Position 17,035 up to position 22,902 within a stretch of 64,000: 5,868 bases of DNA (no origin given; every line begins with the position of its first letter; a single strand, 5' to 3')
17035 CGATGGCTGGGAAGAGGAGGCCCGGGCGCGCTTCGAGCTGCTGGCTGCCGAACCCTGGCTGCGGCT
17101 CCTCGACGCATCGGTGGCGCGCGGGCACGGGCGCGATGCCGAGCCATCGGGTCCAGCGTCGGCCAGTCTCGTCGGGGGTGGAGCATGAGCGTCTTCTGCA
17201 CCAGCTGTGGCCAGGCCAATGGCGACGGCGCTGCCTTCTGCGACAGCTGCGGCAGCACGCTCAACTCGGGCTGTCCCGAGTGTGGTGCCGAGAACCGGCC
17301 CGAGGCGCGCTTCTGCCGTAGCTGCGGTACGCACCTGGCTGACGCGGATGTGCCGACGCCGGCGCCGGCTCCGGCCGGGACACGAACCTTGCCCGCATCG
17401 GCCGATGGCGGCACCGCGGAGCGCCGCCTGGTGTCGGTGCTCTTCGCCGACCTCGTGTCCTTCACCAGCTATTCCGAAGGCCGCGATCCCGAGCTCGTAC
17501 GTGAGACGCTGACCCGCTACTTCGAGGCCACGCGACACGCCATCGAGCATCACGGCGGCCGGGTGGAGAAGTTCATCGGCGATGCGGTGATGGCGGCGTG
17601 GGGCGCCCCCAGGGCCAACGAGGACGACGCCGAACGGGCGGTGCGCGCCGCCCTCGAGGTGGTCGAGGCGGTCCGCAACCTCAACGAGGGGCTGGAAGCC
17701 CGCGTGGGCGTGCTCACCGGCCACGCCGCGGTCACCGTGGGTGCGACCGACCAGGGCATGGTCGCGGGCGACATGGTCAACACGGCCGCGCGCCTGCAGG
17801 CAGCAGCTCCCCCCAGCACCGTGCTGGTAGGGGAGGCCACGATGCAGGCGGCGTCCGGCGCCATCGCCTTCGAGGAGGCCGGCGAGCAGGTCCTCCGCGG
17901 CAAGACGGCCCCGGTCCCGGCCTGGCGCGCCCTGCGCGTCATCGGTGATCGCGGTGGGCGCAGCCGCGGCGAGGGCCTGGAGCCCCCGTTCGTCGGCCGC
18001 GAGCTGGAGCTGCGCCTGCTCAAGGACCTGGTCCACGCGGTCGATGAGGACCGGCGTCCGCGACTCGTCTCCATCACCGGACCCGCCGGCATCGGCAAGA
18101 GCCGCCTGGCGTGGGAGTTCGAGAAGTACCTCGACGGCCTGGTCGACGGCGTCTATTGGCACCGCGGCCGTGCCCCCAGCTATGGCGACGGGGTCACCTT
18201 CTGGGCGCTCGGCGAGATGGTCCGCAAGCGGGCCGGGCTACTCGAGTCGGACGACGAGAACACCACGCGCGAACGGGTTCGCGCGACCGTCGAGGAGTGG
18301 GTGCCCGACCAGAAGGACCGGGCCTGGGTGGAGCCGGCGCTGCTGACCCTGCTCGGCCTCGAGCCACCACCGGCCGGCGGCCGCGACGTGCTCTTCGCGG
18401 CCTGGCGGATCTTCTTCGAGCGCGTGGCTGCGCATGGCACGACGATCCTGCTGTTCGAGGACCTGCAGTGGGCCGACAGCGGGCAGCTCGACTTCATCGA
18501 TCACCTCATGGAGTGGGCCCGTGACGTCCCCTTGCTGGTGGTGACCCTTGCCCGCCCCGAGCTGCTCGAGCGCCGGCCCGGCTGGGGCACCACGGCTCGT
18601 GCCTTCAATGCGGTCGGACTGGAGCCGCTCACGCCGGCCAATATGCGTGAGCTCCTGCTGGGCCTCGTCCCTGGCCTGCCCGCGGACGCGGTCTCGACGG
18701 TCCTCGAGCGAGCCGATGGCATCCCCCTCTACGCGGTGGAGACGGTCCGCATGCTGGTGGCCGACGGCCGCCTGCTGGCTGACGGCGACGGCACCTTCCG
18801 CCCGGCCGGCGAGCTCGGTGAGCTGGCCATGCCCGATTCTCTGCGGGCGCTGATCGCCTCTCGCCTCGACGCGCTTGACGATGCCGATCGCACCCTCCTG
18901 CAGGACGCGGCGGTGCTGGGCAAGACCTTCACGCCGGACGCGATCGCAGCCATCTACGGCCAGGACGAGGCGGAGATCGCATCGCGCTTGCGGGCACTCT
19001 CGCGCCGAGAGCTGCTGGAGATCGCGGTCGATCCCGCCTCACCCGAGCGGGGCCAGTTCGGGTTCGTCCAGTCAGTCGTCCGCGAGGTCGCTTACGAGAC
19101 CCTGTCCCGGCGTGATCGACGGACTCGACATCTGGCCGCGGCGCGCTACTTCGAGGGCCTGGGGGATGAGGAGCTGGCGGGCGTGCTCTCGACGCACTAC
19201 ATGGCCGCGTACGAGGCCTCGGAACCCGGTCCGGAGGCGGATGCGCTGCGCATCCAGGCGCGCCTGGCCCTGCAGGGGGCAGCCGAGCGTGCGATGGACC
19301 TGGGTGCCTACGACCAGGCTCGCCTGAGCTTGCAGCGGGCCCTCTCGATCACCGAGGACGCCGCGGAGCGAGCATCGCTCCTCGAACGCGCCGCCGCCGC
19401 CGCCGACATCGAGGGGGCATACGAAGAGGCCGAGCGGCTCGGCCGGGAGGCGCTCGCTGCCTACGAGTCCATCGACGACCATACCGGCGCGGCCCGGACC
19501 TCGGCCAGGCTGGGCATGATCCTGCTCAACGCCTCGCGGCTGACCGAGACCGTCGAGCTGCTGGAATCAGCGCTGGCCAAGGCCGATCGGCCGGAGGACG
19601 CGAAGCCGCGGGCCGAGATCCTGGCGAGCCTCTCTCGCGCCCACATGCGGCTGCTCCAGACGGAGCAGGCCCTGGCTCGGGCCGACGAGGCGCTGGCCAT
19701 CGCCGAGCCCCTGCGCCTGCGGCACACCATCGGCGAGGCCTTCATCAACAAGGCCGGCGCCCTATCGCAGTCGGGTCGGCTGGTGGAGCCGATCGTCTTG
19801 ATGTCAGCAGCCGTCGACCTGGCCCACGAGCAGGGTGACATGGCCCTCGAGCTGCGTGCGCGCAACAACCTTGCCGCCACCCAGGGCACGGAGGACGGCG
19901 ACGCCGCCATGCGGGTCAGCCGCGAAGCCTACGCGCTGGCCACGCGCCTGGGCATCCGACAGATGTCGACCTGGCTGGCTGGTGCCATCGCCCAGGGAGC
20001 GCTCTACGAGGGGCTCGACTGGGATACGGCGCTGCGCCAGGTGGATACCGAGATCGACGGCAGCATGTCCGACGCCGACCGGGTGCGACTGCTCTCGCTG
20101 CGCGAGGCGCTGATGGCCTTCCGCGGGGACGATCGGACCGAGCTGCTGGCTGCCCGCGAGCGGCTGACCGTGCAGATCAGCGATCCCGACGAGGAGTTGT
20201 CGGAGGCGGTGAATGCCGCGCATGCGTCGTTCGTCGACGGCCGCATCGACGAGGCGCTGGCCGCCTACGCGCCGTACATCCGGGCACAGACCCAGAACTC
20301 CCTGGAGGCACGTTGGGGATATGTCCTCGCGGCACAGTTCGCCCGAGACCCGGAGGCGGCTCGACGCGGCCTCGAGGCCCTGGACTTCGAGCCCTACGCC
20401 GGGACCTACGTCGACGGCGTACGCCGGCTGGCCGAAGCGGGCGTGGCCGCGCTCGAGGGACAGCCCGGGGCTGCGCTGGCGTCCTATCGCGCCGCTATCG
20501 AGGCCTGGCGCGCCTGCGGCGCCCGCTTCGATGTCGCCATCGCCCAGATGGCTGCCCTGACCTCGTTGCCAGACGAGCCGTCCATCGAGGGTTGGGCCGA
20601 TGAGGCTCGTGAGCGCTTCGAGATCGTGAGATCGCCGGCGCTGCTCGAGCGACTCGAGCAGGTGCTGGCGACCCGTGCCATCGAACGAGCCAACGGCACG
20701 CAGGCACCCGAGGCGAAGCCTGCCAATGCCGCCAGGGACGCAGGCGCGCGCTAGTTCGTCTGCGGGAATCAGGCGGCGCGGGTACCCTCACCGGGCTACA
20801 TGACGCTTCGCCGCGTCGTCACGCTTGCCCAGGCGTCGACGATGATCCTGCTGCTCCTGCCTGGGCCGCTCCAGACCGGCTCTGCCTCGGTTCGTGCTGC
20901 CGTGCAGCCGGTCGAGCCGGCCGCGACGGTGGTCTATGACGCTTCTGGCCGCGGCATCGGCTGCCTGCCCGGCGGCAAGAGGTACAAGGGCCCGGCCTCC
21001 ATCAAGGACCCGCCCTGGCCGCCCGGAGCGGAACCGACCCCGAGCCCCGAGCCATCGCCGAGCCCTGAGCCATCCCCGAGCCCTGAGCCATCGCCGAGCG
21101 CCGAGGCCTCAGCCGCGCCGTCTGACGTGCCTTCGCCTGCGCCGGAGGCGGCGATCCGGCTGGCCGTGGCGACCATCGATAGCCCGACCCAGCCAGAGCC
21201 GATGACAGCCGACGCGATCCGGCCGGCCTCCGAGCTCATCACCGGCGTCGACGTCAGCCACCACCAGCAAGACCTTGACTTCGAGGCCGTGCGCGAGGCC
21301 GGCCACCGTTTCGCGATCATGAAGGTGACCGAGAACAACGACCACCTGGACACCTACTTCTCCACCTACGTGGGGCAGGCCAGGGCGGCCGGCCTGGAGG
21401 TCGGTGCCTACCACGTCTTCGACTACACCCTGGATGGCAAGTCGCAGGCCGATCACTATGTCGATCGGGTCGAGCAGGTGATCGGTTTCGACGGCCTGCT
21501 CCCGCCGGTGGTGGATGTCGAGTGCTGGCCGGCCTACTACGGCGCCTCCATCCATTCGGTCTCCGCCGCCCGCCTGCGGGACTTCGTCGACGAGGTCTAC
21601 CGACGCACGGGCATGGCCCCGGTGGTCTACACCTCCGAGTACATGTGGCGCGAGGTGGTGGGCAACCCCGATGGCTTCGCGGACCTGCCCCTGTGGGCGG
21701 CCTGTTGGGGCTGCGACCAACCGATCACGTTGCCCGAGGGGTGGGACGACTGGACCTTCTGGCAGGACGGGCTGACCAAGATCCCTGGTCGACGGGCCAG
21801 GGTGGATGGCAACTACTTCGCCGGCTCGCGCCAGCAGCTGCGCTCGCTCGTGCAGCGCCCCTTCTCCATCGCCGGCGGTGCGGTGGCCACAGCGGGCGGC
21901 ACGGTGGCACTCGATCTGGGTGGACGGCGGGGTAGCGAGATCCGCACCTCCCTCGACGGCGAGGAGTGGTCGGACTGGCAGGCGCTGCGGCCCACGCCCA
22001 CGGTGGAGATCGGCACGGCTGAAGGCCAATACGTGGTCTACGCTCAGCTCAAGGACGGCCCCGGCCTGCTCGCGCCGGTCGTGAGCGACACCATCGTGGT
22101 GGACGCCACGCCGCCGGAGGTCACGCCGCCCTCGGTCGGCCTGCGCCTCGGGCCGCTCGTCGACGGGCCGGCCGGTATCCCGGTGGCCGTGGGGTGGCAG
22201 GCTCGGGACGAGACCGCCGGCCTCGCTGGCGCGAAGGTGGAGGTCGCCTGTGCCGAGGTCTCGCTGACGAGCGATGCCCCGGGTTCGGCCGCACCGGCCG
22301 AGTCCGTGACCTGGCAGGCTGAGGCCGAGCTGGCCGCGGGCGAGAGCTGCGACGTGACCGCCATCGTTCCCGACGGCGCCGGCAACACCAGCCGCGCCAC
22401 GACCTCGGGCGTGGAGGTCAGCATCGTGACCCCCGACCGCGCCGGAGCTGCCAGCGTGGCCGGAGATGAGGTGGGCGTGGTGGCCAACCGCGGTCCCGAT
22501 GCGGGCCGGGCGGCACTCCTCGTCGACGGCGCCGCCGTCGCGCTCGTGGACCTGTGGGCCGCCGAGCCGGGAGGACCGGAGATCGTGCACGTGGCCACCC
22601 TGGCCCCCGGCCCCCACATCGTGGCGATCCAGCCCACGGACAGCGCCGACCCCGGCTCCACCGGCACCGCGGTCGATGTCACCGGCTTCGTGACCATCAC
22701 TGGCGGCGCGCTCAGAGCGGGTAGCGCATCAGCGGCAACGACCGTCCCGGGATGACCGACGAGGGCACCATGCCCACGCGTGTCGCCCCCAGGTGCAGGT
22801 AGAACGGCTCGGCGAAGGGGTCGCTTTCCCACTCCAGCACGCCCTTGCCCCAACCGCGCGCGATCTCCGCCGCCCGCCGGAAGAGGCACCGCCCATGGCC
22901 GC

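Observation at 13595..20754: Tandem paralogous zinc-ribbon / nucleotidyl-cyclase / STAND-NTPase / TPR proteins with no DNA-binding output: candidate cyclase-effector STAND pair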

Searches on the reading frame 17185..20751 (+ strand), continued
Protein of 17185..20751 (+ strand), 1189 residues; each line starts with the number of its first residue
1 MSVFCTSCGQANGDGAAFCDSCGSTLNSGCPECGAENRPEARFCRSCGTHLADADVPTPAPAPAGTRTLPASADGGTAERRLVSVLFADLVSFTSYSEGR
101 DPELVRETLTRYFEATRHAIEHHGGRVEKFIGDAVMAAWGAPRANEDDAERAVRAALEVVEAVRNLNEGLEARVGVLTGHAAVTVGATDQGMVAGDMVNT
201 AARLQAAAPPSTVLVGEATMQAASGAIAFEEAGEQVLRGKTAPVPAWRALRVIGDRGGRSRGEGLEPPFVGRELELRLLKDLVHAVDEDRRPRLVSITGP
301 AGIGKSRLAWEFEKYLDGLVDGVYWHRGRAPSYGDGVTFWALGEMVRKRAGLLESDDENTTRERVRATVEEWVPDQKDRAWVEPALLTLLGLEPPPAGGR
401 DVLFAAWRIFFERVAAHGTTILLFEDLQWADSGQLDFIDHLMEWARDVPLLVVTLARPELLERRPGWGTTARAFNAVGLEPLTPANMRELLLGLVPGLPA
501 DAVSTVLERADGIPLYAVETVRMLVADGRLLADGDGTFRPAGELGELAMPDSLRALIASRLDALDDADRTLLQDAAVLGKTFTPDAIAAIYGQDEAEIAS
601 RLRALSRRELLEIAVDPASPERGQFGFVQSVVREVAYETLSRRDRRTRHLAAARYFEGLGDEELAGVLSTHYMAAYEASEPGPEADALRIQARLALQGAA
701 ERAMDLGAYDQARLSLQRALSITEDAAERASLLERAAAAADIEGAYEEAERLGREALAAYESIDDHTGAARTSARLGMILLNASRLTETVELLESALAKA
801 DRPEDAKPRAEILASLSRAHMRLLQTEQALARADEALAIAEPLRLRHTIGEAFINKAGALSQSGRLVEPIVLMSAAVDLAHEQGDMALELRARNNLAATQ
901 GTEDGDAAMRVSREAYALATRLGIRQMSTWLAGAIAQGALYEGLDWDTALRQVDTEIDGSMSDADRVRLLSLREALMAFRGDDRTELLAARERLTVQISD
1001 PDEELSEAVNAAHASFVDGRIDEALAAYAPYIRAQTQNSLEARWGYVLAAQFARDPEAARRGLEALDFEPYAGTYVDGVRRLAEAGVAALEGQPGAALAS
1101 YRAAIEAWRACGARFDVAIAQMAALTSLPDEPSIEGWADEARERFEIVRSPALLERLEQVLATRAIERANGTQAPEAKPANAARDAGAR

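Call 73: get_annotated_region(hit=H1, flank=4000)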
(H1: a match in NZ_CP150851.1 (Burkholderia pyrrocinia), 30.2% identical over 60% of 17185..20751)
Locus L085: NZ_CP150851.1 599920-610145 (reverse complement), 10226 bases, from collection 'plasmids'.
description: Burkholderia pyrrocinia strain BX1 plasmid unnamed, complete sequence
organism: Burkholderia pyrrocinia (NCBI taxid 60550)
taxonomy: Bacteria; Pseudomonadota; Betaproteobacteria; Burkholderiales; Burkholderiaceae; Burkholderia; Burkholderia pyrrocinia
host: -; source: -; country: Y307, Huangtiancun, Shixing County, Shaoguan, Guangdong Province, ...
typing (MOB-suite, as given by PLSDB): non-mobilizable
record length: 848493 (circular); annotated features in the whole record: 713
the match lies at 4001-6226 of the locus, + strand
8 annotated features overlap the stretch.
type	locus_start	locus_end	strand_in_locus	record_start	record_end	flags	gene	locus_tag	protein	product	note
CDS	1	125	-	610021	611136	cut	-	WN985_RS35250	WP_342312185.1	aromatic ring-hydroxylating dioxygenase subunit alpha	-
CDS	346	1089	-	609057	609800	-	msrA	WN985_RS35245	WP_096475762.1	peptide-methionine (S)-S-oxide reductase MsrA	GO:0030091 - protein repair [Evidence IEA]; GO:0006979 - response to oxidative stress [Evidence IEA]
CDS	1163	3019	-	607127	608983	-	-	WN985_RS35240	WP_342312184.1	cytochrome c biogenesis protein DipZ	GO:0017004 - cytochrome complex assembly [Evidence IEA]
CDS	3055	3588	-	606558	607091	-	msrB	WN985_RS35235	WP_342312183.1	peptide-methionine (R)-S-oxide reductase MsrB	GO:0030091 - protein repair [Evidence IEA]; GO:0006979 - response to oxidative stress [Evidence IEA]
CDS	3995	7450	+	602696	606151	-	-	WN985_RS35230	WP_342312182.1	adenylate/guanylate cyclase domain-containing protein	GO:0009190 - cyclic nucleotide biosynthetic process [Evidence IEA]; GO:0035556 - intracellular signal transduction ...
CDS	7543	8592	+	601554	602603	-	-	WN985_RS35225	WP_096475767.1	patatin-like phospholipase family protein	-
CDS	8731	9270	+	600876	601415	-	-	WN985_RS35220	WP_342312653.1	hypothetical protein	-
CDS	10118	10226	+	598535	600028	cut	-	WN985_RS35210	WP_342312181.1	sensor domain-containing diguanylate cyclase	-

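Call 74: search_protein_families(library=pfam, proteins=[L084:4004-7270:+, L085:3995-7447:+], max_evalue=0.01)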
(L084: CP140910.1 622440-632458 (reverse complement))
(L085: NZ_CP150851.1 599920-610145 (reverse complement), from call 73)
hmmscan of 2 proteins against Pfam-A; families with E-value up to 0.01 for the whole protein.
L084:4004-7270:+ (1089 aa): 11 families
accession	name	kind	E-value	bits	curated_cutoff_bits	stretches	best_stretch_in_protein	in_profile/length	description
PF00211.25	Guanylate_cyc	-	4.6e-24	85.5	21.9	1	83-263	7-182/183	Adenylate and Guanylate cyclase catalytic domain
PF13191.12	AAA_16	-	5.7e-20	72.9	32.6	1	283-476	1-167/167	AAA ATPase domain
PF13424.12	TPR_12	-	3.1e-19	69.4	30.1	3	753-817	5-71/77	Tetratricopeptide repeat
PF07719.23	TPR_2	-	2.4e-08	33.9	27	0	1006-1032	5-31/34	Tetratricopeptide repeat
PF12773.13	DZR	-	1.1e-07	32.4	27.3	1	3-46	1-45/45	Double zinc ribbon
PF13181.12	TPR_8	-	6.9e-07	29.4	25.7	0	834-861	4-31/34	Tetratricopeptide repeat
PF00515.34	TPR_1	-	1.2e-06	28.5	27.8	0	1008-1032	7-31/34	Tetratricopeptide repeat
PF13240.11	Zn_Ribbon_1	-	5.9e-05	23.2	25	0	3-21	2-20/23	zinc-ribbon domain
PF13401.12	AAA_22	-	7.6e-05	23.5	27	1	305-476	4-121/130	AAA domain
PF13176.12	TPR_7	-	0.0004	20.7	27.9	0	727-745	16-33/36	Tetratricopeptide repeat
PF17032.10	Zn_ribbon_15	-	0.0085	17.3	28.9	0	2-21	54-73/73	zinc-ribbon family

L085:3995-7447:+ (1151 aa): 21 families
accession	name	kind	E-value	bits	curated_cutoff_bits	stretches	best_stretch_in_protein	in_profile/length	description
PF00211.25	Guanylate_cyc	-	1e-23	84.3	21.9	1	98-272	5-173/183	Adenylate and Guanylate cyclase catalytic domain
PF13191.12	AAA_16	-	7e-22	79.1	32.6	1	300-485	1-166/167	AAA ATPase domain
PF13424.12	TPR_12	-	5.5e-18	65.4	30.1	3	1074-1128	20-76/77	Tetratricopeptide repeat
PF12773.13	DZR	-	1.5e-10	41.5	27.3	1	3-46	1-45/45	Double zinc ribbon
PF13240.11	Zn_Ribbon_1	-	4.1e-10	39.6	25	1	27-48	1-22/23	zinc-ribbon domain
PF07721.20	TPR_4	-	5.8e-10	39.3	27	0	1010-1034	2-26/26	Tetratricopeptide repeat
PF24463.1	DUF7577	-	4e-09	36.4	28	2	26-47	3-24/27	Domain of unknown function (DUF7577)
PF07719.23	TPR_2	-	8.7e-09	35.3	27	1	842-871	2-31/34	Tetratricopeptide repeat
PF13248.11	Zn_ribbon_3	-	3.6e-06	26.7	27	1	28-47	5-24/26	zinc-ribbon domain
PF00515.34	TPR_1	-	5.3e-06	26.5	27.8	0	842-870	2-30/34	Tetratricopeptide repeat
PF13374.12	TPR_10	-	1.3e-05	25.5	27.5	0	1011-1041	4-34/42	Tetratricopeptide repeat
PF13432.12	TPR_16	-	2.5e-05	25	32.7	0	701-749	3-48/65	Tetratricopeptide repeat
PF13428.12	TPR_14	-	5.6e-05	23.9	23.5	0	842-879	2-38/44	Tetratricopeptide repeat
PF24460.1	DUF7575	-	0.0002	21.1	28.5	1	27-48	5-26/28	Domain of unknown function (DUF7575)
PF13401.12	AAA_22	-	0.00058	20.6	27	1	323-471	5-104/130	AAA domain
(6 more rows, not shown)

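Call 82: search_protein_families(library=padloc, alignment_id=A4, max_evalue=0.00001)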
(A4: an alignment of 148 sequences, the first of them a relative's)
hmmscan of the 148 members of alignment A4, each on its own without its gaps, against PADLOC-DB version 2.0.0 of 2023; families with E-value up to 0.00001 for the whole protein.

A. member 1, L082:15200-15640:+ (147 aa): 0 families

B. families by the number of members that match (of 148 scanned): 41 families (the first 25 are shown)
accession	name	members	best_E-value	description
PDLC04135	mad3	2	5.4e-93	mads_3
PDLC04140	mad8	2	4.2e-33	mads_8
PDLC04134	mad2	1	1.5e-24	mads_2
PDLC00890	JAB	1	2.8e-23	JAB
PDLC00896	JAB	1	1.3e-19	JAB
PDLC00902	JAB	1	9.1e-17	JAB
PDLC00889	JAB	1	4.1e-16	JAB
PDLC01086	C3a186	1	3.5e-15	"C-3?,4? desaturase"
PDLC00827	E1-E2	1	2.7e-14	E1-E2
PDLC00895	JAB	1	4.6e-14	JAB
PDLC00887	JAB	1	5.2e-14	JAB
PDLC00904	JAB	1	1.3e-12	JAB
PDLC00838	E1-E2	1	2.1e-12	E1-E2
PDLC02013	SAVED5--SAVED_TIR_JAB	1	4.8e-12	-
PDLC00891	JAB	1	4.2e-11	JAB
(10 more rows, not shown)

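Call 83: search_protein_families(library=pfam, alignment_id=A4, max_evalue=0.00001)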
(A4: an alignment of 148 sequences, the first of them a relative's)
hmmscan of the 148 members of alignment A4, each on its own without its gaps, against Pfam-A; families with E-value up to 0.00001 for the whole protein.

A. member 1, L082:15200-15640:+ (147 aa): 2 families
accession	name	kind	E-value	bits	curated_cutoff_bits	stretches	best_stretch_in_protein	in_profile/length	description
PF00583.31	Acetyltransf_1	-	7.8e-15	55.6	20.7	1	33-124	23-116/116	Acetyltransferase (GNAT) family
PF13508.13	Acetyltransf_7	-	7.9e-09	36.2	27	1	41-125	3-83/84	Acetyltransferase (GNAT) domain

B. families by the number of members that match (of 148 scanned): 147 families (the first 25 are shown)
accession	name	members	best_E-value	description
PF01266.30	DAO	5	3.2e-54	FAD dependent oxidoreductase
PF00583.31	Acetyltransf_1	4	7.8e-15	Acetyltransferase (GNAT) family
PF07992.20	Pyr_redox_2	3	3.7e-75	Pyridine nucleotide-disulphide oxidoreductase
PF13561.12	adh_short_C2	3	1.7e-57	Enoyl-(Acyl carrier protein) reductase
PF00106.31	adh_short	3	1.6e-51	short chain dehydrogenase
PF07690.21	MFS_1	3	3.7e-32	Major Facilitator Superfamily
PF13302.13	Acetyltransf_3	3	4.1e-22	Acetyltransferase (GNAT) domain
PF13508.13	Acetyltransf_7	3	7.9e-09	Acetyltransferase (GNAT) domain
PF00890.30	FAD_binding_2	2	8.8e-95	FAD binding domain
PF00202.27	Aminotran_3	2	3.4e-80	Aminotransferase class-III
PF00291.31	PALP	2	1.5e-67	Pyridoxal-phosphate dependent enzyme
PF09754.15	PAC2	2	1.1e-46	PAC2 family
PF00174.25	Oxidored_molyb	2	3.6e-45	Oxidoreductase molybdopterin binding domain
PF00005.33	ABC_tran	2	3e-30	ABC transporter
PF01370.27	Epimerase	2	3.5e-30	NAD dependent epimerase/dehydratase family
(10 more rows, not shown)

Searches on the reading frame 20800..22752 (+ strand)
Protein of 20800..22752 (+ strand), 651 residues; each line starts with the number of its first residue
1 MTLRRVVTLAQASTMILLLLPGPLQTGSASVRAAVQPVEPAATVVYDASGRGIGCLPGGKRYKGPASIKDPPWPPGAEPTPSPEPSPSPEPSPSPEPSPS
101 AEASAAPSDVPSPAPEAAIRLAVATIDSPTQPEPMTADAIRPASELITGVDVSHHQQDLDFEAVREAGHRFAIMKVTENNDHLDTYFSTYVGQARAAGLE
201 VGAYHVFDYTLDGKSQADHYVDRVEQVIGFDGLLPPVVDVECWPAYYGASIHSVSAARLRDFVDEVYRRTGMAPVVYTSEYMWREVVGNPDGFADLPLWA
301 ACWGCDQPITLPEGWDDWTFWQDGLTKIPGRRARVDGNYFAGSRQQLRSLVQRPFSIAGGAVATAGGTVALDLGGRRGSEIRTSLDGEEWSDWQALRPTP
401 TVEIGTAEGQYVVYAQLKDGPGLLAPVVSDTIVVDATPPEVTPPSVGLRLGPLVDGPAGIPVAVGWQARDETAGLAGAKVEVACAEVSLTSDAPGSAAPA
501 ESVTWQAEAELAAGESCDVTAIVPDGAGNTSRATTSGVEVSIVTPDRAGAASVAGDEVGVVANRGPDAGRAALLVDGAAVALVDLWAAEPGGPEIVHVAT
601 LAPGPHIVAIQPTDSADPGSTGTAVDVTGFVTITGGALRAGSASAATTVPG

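Call 6: search_protein_families(library=pfam, proteins=[window:20800-22752:+], max_evalue=0.1)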
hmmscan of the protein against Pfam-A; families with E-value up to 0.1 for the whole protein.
window:20800-22752:+ (651 aa): 2 families
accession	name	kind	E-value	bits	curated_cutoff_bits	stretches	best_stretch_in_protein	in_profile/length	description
PF01183.26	Glyco_hydro_25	-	2.3e-34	119.7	27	1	150-322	1-170/180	Glycosyl hydrolases family 25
PF05887.16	Trypan_PARP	-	0.0036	17.7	100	1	75-118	55-108/134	Procyclic acidic repetitive protein (PARP)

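Call 7: search_protein_families(library=ncbifam, proteins=[window:20800-22752:+], max_evalue=0.01)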
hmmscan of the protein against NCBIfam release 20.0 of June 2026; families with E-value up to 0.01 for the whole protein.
window:20800-22752:+ (651 aa): 0 families

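Call 8: search_protein_families(library=padloc, proteins=[window:20800-22752:+], max_evalue=0.01)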
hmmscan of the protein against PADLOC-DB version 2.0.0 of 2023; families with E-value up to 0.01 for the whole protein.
window:20800-22752:+ (651 aa): 0 families
